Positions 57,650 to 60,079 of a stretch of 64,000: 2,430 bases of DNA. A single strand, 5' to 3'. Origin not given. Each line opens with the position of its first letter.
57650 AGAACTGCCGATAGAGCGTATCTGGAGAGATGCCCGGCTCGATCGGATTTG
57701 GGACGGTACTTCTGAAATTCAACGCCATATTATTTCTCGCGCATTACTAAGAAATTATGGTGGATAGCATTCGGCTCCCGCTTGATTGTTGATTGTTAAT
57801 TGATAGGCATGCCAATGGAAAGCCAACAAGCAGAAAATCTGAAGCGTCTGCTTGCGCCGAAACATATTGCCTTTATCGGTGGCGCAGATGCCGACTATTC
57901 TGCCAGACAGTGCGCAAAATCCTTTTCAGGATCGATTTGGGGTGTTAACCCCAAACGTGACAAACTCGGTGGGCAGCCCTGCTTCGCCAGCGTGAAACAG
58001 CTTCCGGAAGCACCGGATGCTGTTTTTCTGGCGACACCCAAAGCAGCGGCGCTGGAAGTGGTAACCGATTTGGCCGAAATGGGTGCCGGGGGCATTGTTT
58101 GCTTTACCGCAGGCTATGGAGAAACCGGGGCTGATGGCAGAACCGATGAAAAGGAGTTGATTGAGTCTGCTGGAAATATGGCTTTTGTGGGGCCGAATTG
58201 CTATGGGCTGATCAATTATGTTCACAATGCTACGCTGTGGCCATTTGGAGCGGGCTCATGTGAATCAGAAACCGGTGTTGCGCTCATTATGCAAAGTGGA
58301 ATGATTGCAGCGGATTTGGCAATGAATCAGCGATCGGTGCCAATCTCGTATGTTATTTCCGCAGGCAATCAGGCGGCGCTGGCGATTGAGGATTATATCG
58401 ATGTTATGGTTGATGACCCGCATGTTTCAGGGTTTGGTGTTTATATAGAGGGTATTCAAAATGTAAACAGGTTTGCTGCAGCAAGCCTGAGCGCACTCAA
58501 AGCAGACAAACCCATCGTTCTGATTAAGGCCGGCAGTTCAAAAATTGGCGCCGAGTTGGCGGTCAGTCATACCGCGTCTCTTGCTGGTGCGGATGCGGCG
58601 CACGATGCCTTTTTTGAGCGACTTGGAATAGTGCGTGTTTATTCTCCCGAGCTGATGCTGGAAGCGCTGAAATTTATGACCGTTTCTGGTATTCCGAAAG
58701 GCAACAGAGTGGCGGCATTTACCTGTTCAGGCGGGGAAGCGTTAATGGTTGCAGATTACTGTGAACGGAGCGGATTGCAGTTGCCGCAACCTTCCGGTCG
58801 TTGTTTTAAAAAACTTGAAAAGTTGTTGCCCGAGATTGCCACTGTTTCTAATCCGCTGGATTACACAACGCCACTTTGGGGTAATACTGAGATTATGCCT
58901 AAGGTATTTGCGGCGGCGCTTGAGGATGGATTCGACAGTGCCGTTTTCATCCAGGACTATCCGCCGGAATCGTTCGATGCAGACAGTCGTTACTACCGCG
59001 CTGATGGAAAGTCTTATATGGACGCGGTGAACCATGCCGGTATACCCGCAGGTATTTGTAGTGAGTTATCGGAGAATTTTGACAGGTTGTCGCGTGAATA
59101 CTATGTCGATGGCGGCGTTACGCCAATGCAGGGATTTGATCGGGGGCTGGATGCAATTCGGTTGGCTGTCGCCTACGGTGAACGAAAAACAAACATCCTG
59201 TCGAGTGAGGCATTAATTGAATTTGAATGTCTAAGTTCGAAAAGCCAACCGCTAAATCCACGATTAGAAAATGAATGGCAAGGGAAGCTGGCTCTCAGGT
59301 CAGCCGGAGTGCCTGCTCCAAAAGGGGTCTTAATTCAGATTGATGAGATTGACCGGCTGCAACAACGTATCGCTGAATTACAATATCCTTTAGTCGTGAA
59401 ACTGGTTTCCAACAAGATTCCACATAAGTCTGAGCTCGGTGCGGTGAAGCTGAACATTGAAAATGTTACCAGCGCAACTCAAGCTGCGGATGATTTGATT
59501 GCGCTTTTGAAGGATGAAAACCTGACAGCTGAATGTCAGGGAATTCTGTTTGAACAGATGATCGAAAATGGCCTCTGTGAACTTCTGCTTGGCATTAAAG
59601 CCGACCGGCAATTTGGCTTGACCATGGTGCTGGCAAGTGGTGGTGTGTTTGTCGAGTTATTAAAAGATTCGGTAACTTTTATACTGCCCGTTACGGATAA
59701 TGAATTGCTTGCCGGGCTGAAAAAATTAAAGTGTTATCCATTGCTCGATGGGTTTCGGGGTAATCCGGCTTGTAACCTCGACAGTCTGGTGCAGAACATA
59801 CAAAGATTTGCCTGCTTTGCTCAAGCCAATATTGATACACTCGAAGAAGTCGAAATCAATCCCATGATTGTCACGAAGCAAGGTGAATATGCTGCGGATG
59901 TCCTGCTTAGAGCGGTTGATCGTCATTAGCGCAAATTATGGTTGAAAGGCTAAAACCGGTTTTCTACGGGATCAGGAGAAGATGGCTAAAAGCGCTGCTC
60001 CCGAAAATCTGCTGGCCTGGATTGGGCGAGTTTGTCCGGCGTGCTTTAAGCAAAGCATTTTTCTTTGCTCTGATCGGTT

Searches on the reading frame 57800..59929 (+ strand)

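Call 55: search_protein_families(library=ncbifam, proteins=[window:57800-59929:+])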
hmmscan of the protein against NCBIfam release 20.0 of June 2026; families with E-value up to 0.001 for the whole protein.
window:57800-59929:+ (709 aa): 7 families
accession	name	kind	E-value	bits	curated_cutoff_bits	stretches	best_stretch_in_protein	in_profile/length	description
NF045494.1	AcCoALig_Archglob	equivalog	5.8e-81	272.8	1200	2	11-373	215-582/665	acetate--CoA ligase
TIGR02717.1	AcCoA-syn-alpha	equivalog_domain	1e-74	251.8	567.15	1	14-370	1-362/447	acetate--CoA ligase alpha subunit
NF045493.1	HydDutCoALig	equivalog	3.5e-74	250.7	1300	2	16-355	5-353/698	4-hydroxybutyrate--CoA ligase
NF045492.1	HydPropCoALig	equivalog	2.8e-70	237.5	1300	2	15-356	249-601/700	3-hydroxypropionate--CoA ligase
NF001913.0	PRK00696.1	equivalog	3e-05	23.2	370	1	492-699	5-211/388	ADP-forming succinate--CoA ligase subunit beta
NF004230.0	PRK05678.1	equivalog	5.7e-05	22.5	336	1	26-247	16-238/291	succinate--CoA ligase subunit alpha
TIGR01016.1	sucCoAbeta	subfamily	0.00058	18.9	375.55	1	492-700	5-213/386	succinate-CoA ligase subunit beta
